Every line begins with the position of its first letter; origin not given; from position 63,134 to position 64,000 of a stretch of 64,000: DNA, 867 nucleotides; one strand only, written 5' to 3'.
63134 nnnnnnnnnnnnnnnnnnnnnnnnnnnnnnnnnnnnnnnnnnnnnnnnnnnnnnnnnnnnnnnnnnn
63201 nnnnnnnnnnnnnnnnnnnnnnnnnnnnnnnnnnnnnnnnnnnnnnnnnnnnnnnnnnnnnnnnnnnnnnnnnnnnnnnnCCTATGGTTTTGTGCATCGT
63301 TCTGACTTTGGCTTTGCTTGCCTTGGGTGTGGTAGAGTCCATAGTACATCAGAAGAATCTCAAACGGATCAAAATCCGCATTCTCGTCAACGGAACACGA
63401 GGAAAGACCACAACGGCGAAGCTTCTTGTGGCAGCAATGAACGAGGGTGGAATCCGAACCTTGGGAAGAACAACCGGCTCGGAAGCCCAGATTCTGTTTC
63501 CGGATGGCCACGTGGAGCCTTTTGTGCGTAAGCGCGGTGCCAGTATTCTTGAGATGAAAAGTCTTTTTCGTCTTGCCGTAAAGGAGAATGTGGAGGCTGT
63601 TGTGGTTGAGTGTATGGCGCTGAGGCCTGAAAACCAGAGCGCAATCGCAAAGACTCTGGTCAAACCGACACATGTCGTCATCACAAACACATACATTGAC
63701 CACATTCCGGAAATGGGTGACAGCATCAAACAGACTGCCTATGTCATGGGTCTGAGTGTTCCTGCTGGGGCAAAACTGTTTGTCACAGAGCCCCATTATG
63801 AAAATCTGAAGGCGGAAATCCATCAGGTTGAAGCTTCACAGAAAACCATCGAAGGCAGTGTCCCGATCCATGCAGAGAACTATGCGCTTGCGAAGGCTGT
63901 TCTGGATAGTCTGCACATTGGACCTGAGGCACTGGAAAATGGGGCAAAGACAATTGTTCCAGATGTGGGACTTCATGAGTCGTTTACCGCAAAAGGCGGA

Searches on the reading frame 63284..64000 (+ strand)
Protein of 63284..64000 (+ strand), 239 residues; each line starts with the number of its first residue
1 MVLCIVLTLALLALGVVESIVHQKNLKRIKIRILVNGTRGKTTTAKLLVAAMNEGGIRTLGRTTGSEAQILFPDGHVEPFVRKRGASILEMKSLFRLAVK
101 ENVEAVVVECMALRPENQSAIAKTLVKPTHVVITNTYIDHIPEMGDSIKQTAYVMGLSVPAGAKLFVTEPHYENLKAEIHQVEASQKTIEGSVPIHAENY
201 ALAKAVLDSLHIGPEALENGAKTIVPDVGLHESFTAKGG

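Call 8: search_protein_families(library=pfam, proteins=[window:63284-64000:+], max_evalue=10)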
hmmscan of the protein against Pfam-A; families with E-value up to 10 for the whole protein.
window:63284-64000:+ (239 aa): 1 family
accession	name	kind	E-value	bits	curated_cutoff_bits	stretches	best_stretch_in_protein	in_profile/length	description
PF08245.18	Mur_ligase_M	-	2.4e-07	31.4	24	1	35-145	1-97/200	Mur ligase middle domain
